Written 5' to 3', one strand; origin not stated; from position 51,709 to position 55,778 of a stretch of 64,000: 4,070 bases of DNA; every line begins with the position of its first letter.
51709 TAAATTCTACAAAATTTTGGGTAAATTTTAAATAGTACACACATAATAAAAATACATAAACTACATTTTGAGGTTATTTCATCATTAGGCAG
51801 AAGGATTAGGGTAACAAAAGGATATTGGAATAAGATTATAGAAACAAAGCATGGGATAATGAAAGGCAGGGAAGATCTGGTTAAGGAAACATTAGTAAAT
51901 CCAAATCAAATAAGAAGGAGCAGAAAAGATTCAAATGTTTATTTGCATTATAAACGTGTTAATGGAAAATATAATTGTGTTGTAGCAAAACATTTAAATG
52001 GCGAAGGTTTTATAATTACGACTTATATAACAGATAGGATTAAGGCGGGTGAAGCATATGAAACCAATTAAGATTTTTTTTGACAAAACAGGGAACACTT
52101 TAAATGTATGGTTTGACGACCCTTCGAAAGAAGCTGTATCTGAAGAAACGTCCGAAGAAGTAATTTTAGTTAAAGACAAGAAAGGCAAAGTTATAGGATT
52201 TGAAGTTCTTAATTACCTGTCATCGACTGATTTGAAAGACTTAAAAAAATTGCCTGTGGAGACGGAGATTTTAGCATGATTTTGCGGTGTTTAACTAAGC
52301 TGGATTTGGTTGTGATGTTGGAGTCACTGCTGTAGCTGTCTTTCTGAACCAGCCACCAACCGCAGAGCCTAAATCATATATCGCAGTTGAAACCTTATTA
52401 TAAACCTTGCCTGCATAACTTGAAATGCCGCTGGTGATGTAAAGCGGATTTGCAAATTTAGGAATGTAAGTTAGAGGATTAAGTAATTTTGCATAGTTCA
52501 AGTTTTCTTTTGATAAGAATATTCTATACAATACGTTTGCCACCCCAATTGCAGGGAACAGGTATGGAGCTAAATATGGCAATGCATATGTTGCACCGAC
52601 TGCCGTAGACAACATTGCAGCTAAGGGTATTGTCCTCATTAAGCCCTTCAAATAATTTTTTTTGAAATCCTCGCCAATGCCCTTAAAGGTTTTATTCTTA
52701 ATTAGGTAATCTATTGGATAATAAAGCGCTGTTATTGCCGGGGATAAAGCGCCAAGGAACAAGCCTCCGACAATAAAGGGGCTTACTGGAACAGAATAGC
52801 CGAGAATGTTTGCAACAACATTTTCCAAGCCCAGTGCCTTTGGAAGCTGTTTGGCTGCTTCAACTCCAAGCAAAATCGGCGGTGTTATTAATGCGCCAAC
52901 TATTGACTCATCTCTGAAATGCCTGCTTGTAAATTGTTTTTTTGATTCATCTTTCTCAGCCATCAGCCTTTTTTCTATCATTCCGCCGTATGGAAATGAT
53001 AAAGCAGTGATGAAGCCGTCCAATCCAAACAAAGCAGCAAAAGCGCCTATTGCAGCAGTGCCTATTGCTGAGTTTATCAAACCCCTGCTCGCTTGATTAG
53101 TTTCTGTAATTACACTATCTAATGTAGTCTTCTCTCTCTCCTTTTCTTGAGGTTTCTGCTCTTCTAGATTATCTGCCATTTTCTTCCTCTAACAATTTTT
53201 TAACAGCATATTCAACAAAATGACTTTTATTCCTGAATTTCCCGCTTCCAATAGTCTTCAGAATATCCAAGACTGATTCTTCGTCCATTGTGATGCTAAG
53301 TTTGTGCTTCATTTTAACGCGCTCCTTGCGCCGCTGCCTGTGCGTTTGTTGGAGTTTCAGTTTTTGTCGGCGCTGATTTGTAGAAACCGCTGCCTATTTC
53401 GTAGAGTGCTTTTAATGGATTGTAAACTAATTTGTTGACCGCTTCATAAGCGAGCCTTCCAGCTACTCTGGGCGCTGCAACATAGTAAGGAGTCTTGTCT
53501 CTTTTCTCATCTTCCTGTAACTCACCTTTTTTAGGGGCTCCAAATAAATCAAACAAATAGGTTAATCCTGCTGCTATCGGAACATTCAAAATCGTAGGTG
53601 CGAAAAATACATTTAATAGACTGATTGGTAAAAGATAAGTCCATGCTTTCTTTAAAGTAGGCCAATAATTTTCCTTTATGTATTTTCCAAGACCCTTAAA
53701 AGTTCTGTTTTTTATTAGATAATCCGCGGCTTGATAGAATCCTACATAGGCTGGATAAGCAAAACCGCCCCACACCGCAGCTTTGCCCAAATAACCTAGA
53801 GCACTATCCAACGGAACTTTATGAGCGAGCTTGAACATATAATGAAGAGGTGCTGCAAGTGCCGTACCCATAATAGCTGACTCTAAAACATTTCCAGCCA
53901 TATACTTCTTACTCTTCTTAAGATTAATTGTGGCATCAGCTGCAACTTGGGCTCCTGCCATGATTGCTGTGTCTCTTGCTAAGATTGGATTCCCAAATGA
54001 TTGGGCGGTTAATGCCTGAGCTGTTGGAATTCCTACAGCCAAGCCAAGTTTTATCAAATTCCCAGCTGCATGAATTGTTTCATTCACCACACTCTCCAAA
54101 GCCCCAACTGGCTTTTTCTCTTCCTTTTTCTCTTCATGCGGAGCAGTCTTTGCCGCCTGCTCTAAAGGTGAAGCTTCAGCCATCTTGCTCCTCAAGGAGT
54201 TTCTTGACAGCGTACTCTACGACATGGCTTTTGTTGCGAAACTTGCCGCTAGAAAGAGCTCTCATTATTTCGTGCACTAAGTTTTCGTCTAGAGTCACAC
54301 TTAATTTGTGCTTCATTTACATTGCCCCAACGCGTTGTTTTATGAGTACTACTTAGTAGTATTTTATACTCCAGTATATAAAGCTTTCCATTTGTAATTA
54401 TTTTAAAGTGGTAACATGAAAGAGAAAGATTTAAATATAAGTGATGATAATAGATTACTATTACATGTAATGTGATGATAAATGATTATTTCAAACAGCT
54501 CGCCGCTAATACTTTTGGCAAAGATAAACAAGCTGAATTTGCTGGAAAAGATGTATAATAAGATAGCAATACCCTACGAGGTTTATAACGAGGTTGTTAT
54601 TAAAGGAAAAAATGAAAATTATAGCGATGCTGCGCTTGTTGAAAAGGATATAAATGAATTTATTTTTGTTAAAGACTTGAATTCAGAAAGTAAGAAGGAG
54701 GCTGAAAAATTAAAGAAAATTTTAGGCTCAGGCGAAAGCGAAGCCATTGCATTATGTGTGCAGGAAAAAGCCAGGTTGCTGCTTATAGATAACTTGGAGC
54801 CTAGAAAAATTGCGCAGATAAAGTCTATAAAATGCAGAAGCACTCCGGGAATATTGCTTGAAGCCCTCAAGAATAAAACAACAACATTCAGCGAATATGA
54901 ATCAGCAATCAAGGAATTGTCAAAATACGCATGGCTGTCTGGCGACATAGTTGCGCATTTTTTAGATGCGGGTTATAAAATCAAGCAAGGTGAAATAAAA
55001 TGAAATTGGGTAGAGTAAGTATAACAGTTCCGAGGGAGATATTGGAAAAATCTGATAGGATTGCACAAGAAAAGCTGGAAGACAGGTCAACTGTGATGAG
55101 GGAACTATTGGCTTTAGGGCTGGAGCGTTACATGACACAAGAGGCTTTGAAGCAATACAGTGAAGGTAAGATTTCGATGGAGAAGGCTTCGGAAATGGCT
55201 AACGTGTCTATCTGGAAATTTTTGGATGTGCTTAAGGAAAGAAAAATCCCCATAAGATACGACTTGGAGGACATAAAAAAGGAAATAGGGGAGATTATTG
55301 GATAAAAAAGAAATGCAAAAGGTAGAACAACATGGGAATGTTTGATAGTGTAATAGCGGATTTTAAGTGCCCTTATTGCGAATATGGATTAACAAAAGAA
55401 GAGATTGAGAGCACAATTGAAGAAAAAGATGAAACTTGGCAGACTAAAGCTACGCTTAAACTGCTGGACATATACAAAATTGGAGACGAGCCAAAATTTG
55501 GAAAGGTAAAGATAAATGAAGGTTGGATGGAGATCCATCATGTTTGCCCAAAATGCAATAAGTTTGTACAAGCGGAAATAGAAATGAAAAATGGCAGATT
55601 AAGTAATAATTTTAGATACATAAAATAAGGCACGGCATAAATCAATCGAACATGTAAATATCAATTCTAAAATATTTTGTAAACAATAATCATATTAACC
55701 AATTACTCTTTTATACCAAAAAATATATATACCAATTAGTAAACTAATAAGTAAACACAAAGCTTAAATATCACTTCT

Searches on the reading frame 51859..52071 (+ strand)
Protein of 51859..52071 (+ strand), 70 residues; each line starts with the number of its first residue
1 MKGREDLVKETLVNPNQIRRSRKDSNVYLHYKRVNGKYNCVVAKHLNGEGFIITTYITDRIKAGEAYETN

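Call 31: search_protein_families(library=pfam, proteins=[window:51859-52071:+], max_evalue=0.1)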
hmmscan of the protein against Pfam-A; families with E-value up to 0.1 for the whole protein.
window:51859-52071:+ (70 aa): 1 family
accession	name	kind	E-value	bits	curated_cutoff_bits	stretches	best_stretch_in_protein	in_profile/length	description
PF14076.12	DUF4258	-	0.06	14.1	25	1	6-56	17-70/71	Domain of unknown function (DUF4258)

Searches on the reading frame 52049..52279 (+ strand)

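Call 31: search_protein_families(library=pfam, proteins=[window:52049-52279:+], max_evalue=0.1)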
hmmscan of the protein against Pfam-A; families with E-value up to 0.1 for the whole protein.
window:52049-52279:+ (76 aa): 2 families
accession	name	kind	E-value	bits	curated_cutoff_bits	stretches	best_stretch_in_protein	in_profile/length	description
PF10049.14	DUF2283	-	1.4e-08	35.2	23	1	8-55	1-47/49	Protein of unknown function (DUF2283)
PF13099.11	DUF3944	-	0.075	13.4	24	0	54-65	10-21/35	Domain of unknown function (DUF3944)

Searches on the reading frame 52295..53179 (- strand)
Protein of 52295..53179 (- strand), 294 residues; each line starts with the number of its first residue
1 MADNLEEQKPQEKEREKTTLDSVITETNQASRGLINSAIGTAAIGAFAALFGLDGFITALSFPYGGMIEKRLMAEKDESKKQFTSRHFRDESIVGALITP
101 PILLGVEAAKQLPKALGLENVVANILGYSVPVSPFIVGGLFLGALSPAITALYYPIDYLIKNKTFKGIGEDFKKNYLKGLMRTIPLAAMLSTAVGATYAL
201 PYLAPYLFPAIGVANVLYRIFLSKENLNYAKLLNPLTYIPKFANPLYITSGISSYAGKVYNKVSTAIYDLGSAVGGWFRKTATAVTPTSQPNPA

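Call 31: search_protein_families(library=pfam, proteins=[window:52295-53179:-], max_evalue=0.1)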
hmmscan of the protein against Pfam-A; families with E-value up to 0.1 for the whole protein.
window:52295-53179:- (294 aa): 1 family
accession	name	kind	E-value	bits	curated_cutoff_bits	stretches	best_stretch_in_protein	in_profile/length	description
PF04854.19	DUF624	-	0.0045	17.6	24.2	1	135-189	11-69/77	Protein of unknown function, DUF624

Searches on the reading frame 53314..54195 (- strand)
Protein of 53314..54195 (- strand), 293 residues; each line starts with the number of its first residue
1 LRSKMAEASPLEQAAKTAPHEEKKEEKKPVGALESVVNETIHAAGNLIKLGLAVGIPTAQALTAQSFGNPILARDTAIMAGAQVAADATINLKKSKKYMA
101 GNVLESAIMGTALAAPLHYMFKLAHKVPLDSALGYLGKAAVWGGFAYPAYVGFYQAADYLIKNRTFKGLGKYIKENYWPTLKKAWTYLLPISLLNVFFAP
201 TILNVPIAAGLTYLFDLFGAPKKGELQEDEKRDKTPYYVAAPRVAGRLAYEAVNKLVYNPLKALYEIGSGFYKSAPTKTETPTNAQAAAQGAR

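Call 31: search_protein_families(library=pfam, proteins=[window:53314-54195:-], max_evalue=0.1)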
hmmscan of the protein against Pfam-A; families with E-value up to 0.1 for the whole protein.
window:53314-54195:- (293 aa): 1 family
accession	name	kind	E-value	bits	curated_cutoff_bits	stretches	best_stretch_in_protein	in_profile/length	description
PF04117.17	Mpv17_PMP22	-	1.6e-05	25.3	27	1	160-209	2-51/62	Mpv17 / PMP22 family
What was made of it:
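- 53314..54195 (-): up2: 293-aa up-family paralog, with a sub-threshold Mpv17/PMP22 match. PF04117 E 1.6e-5, 25.3 bits against a cut-off of 27 (call 31).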

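Call 81: search_protein_families(library=pfam, alignment_id=A7, max_evalue=0.01)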
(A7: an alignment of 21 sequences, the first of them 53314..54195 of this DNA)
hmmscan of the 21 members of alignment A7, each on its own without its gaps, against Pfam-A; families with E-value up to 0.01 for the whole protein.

A. member 1, window:53314-54195:- (293 aa): 1 family
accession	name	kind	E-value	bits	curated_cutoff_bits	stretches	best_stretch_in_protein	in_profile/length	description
PF04117.17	Mpv17_PMP22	-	1.6e-05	25.3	27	1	160-209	2-51/62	Mpv17 / PMP22 family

B. families by the number of members that match (of 21 scanned): 2 families
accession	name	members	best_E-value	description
PF04117.17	Mpv17_PMP22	8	2.2e-06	Mpv17 / PMP22 family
PF04854.19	DUF624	1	0.0045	Protein of unknown function, DUF624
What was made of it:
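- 53314..54195 (-): 8 of 21 family members hit PF04117 (call 81).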

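Call 82: search_solved_structures(query=A7, max_evalue=1)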
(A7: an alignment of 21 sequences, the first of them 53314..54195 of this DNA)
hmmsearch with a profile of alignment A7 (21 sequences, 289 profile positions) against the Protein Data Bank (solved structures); distinct sequences matched with E-value up to 1: 0.
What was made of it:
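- On Mpv17/PMP22 (PF04117), for the up genes: No PDB relative (call 82).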

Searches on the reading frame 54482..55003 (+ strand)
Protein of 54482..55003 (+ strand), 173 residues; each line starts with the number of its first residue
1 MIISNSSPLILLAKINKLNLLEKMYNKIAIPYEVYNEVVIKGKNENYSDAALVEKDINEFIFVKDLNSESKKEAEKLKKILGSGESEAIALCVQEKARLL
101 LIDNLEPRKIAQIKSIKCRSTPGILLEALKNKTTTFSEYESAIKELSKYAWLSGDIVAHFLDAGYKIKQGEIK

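Call 31: search_protein_families(library=pfam, proteins=[window:54482-55003:+], max_evalue=0.1)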
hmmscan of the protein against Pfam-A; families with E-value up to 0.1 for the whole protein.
window:54482-55003:+ (173 aa): 1 family
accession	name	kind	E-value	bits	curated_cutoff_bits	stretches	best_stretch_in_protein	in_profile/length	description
PF20698.3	PIN-TPR-GreABC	-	0.0062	17.2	27.8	1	7-85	5-83/138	PIN domain associated with the TPR-GreAB-C-PIN system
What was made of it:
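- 54482..55628 (+): Inserted cargo, not part of the system: a PIN-like/UPF0175 toxin-antitoxin pair and a 98-aa zinc-ribbon ORF. It separates the up genes from the promoter in this genome only. Pfam results (call 31).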

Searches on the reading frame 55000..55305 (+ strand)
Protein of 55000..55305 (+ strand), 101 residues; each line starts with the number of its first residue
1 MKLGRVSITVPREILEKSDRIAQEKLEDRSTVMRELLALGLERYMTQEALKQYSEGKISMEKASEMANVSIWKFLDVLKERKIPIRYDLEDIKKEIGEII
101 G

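Call 31: search_protein_families(library=pfam, proteins=[window:55000-55305:+], max_evalue=0.1)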
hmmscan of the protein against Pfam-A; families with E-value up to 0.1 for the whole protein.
window:55000-55305:+ (101 aa): 4 families
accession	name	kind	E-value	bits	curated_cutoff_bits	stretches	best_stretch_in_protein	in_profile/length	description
PF03683.19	UPF0175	-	2.5e-15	56.3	27.9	1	47-96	23-73/75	Uncharacterised protein family (UPF0175)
PF15919.11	HicB_lk_antitox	-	0.0038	17.8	27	1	3-34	89-120/123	HicB_like antitoxin of bacterial toxin-antitoxin system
PF01402.27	RHH_1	-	0.0081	16.5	20.5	1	5-43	1-39/39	Ribbon-helix-helix protein, copG family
PF12757.12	Eisosome1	-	0.058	14.1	25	1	4-57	28-82/126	Eisosome protein 1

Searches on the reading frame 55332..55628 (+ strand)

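Call 31: search_protein_families(library=pfam, proteins=[window:55332-55628:+], max_evalue=0.1)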
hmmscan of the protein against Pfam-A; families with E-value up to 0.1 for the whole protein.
window:55332-55628:+ (98 aa): 8 families
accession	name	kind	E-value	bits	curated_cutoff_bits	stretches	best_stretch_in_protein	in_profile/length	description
PF05605.18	zf-Di19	-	0.00091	19.8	27.5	1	10-31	2-23/54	Drought induced 19 protein (Di19), zinc-binding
PF24440.1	DUF7559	-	0.0049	17.5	27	1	5-26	30-51/52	Family of unknown function (DUF7559)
PF10601.15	zf-LITAF-like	-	0.005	17.4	23.8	0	66-80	53-67/70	LITAF-like zinc ribbon domain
PF23545.1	Zn_ribbon_HMPTM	-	0.005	16.8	27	1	71-89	8-26/45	HMPTM N-terminal zinc ribbon domain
PF25208.1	DUF7838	-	0.031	14.6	28.5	0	66-77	3-14/55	Domain of unknown function (DUF7838)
PF23146.2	Zf_IFT144_1st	-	0.033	14.5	27.5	0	13-21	7-15/25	IFT144, first zinc finger domain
PF00301.25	Rubredoxin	-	0.047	14.2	23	0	4-18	28-42/47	Rubredoxin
PF03367.19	Zn_ribbon_ZPR1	-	0.083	12.8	23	0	7-26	32-49/56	ZPR1 zinc-finger domain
